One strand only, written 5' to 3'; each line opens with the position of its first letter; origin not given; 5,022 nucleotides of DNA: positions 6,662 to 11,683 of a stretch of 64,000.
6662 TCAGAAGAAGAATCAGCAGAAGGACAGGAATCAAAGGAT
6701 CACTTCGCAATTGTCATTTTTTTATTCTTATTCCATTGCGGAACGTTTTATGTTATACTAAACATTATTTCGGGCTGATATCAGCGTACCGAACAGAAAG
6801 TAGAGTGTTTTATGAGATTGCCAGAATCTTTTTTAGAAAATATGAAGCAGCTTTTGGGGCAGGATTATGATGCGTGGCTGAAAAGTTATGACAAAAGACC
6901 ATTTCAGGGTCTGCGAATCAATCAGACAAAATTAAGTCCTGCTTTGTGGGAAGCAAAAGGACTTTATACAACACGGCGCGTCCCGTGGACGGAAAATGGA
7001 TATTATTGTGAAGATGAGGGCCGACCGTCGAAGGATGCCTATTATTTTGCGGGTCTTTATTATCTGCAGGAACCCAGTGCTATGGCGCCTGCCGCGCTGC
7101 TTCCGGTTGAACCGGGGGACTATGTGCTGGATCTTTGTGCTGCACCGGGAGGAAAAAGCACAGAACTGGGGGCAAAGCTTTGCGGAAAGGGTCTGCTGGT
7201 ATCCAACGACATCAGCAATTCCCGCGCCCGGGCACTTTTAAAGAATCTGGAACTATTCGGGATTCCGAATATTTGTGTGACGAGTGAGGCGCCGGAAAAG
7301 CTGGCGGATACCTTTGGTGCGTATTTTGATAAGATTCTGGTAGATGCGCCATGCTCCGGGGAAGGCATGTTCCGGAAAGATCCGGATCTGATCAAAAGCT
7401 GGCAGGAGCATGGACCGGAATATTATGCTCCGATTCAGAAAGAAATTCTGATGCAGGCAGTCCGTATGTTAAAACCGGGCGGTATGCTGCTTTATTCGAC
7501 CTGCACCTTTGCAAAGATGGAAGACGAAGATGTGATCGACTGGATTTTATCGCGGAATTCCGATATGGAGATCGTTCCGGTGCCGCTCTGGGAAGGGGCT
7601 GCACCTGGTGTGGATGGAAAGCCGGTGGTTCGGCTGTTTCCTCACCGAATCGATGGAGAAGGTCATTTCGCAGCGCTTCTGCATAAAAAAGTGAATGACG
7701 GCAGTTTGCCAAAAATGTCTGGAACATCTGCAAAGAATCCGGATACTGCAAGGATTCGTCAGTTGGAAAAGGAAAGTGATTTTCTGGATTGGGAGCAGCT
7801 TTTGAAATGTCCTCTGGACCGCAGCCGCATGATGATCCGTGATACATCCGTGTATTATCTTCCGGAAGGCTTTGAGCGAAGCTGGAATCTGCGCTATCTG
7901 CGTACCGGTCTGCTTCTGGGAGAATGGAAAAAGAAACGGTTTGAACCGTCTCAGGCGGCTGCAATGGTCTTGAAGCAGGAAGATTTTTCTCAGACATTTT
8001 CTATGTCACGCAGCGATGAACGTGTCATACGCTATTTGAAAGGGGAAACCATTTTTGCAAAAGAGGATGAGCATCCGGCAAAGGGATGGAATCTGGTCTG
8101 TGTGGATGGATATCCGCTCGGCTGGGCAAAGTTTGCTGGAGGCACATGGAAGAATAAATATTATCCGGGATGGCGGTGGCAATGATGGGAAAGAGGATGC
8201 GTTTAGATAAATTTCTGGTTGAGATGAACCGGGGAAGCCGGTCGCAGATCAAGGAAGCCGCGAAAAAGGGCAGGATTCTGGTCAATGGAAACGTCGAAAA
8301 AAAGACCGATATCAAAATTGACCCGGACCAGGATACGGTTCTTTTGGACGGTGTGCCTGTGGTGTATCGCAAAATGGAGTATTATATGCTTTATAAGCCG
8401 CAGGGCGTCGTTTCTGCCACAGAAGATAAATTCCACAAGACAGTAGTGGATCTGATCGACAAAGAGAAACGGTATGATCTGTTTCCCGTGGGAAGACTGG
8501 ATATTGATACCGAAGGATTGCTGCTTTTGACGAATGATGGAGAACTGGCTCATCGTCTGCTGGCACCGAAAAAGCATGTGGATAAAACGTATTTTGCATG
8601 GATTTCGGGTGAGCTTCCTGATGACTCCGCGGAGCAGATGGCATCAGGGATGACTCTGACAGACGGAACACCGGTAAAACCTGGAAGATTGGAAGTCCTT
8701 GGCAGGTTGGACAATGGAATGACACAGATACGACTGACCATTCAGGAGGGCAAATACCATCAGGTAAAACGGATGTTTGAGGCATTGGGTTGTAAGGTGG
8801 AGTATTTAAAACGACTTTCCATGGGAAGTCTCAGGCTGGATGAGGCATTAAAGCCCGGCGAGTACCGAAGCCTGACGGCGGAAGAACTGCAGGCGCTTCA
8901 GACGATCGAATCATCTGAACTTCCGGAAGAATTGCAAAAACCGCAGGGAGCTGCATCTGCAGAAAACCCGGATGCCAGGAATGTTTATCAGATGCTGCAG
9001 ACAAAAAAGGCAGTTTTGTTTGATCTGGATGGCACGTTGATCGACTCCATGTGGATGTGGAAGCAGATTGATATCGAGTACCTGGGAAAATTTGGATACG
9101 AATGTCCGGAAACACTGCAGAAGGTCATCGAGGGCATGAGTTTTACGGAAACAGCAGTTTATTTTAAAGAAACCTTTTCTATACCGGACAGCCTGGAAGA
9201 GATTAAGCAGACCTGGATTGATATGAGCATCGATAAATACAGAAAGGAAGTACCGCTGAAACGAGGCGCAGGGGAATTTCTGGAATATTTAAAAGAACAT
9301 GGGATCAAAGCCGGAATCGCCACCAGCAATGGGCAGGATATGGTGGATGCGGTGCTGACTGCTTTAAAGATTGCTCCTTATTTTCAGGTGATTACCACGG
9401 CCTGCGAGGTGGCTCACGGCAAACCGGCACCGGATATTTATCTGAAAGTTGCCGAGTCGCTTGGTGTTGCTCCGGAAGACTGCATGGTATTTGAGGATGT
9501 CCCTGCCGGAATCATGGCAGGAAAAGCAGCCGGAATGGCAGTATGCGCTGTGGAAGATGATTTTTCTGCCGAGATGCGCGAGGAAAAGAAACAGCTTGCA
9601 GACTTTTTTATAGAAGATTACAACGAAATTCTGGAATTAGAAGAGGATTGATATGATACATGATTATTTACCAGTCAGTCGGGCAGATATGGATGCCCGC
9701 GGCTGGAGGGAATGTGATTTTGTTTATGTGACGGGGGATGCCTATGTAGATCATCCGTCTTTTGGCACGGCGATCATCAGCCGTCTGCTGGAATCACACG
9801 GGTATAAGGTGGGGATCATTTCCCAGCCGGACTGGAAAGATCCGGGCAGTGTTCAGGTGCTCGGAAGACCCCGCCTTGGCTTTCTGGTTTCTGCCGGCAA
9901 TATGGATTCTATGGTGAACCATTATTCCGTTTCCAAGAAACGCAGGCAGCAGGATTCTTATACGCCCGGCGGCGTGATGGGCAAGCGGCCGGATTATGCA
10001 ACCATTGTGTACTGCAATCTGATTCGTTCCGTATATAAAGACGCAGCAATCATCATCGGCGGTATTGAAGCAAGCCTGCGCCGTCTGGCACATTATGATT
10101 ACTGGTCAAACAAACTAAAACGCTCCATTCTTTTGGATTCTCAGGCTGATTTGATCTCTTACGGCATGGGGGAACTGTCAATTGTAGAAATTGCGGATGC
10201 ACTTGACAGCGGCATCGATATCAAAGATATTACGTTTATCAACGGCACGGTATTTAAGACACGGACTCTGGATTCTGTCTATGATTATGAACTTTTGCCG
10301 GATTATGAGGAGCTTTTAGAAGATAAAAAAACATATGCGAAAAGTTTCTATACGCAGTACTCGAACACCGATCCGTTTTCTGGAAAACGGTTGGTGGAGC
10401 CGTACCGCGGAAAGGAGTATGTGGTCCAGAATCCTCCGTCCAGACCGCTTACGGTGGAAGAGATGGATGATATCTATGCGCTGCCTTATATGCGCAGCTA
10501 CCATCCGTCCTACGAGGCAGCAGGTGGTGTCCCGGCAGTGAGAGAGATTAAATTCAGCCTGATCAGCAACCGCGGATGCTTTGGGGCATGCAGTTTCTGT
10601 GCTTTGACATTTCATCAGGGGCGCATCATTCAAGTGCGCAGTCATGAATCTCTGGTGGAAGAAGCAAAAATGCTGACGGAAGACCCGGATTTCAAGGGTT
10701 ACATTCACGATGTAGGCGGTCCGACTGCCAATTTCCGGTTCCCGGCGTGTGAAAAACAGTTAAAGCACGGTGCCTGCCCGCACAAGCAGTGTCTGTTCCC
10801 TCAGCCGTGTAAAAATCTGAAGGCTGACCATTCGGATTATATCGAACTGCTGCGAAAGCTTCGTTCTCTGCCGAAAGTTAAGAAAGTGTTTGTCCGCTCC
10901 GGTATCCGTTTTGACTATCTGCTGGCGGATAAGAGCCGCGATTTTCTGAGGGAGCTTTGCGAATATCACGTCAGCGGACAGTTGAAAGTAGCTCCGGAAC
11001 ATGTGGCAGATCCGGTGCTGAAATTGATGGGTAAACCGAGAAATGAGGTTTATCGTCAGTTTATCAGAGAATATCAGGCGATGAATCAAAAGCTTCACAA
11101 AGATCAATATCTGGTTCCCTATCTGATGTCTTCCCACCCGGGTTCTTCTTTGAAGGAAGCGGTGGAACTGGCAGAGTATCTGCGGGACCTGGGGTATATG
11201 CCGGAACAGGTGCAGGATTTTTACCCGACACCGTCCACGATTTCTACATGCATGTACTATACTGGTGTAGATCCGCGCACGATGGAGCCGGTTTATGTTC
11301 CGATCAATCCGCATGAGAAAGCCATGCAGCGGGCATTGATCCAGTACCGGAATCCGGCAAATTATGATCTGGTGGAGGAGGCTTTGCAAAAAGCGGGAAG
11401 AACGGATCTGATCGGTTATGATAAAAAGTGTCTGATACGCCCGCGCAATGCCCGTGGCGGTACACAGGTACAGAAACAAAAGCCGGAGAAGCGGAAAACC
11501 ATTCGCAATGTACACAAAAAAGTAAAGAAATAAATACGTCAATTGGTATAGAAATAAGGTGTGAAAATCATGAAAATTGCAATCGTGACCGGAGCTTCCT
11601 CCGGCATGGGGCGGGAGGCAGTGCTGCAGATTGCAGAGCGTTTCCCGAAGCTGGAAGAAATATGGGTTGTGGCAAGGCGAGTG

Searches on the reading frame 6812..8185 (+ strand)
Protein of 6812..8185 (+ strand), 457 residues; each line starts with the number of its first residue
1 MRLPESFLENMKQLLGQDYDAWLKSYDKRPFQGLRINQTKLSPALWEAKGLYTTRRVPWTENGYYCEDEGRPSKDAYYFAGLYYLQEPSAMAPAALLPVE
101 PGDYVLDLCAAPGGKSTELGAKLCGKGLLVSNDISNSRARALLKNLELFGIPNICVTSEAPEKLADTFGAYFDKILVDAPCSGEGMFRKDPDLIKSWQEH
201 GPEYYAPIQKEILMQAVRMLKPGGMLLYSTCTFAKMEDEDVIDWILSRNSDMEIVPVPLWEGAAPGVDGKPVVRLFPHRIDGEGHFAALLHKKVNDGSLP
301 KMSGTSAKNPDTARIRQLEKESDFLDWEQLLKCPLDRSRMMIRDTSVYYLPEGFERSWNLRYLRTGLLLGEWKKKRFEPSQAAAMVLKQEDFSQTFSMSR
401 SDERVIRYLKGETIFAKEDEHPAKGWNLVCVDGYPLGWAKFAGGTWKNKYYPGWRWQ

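Call 53: search_protein_families(library=pfam, proteins=[window:6812-8185:+], max_evalue=0.00001)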
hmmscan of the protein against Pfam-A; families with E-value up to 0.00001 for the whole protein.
window:6812-8185:+ (457 aa): 4 families
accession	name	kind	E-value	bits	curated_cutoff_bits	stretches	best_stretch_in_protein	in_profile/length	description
PF01189.24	Methyltr_RsmB-F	-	5.3e-44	150.7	27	1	96-290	3-198/199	16S rRNA methyltransferase RsmB/F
PF17125.10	Methyltr_RsmF_N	-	5.5e-27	94.5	34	1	3-88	1-86/86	N-terminal domain of 16S rRNA methyltransferase RsmF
PF13636.12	Methyltranf_PUA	-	8.8e-20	70.9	27.6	1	406-456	2-49/49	RNA-binding PUA-like domain of methyltransferase RsmF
PF17126.11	RsmF_methylt_CI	-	3.9e-18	65.7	27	1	328-387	3-61/61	RsmF rRNA methyltransferase first C-terminal domain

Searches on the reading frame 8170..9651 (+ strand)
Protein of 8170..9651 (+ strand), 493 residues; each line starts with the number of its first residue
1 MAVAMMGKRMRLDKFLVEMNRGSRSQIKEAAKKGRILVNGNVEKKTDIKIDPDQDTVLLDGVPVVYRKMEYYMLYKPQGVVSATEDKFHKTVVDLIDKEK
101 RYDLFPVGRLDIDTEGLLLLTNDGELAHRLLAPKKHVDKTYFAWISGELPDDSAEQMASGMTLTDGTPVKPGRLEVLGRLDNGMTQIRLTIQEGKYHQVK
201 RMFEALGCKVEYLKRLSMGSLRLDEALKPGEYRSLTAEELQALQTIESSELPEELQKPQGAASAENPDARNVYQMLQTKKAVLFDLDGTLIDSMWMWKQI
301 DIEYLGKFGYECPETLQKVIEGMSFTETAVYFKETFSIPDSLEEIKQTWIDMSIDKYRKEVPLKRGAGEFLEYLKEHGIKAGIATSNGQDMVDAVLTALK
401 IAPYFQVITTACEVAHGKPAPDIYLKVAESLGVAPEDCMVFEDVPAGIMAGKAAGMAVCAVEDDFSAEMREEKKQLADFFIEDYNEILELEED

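Call 53: search_protein_families(library=pfam, proteins=[window:8170-9651:+], max_evalue=0.00001)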
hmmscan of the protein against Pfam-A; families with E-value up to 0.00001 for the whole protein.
window:8170-9651:+ (493 aa): 4 families
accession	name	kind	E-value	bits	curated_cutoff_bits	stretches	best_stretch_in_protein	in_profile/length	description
PF13419.12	HAD_2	-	3.6e-34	118.9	23.8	1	282-461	1-178/178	Haloacid dehalogenase-like hydrolase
PF00702.32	Hydrolase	-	1.2e-27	97.9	26.4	1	280-455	2-191/191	haloacid dehalogenase-like hydrolase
PF00849.27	PseudoU_synth_2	-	3.6e-23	82.9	26.8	1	71-205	2-152/152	RNA pseudouridylate synthase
PF01479.30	S4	-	5e-09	36.2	22.8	1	10-52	1-44/48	S4 domain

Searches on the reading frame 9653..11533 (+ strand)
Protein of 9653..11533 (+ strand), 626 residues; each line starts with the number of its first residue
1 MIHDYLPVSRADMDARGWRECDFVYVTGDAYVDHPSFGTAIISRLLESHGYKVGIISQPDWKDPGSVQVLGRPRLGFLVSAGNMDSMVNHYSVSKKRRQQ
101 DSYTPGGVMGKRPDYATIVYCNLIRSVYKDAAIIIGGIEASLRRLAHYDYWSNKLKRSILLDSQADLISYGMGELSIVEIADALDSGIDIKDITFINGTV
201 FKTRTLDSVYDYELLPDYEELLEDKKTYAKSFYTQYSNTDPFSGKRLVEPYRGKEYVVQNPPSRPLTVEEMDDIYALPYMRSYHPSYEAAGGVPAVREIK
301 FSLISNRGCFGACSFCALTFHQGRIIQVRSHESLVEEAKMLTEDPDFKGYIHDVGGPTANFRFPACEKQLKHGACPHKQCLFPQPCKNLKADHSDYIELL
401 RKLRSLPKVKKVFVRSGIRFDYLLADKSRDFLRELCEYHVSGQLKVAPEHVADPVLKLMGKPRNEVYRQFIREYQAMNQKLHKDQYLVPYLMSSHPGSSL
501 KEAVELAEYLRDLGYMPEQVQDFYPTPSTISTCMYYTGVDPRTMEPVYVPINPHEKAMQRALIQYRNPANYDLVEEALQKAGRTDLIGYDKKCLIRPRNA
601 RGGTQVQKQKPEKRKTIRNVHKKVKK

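Call 53: search_protein_families(library=pfam, proteins=[window:9653-11533:+], max_evalue=0.00001)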
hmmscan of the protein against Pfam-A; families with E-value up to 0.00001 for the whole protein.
window:9653-11533:+ (626 aa): 3 families
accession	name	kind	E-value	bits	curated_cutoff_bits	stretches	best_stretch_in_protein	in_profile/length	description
PF08497.15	Radical_SAM_N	-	9.3e-139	462.3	25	1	5-302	1-301/301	Radical SAM N-terminal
PF11842.13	DUF3362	-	1.3e-32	113.5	27.6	1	518-622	1-110/151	Domain of unknown function (DUF3362)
PF04055.27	Radical_SAM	-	8.8e-10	39.4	29.5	1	305-507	3-163/166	Radical SAM superfamily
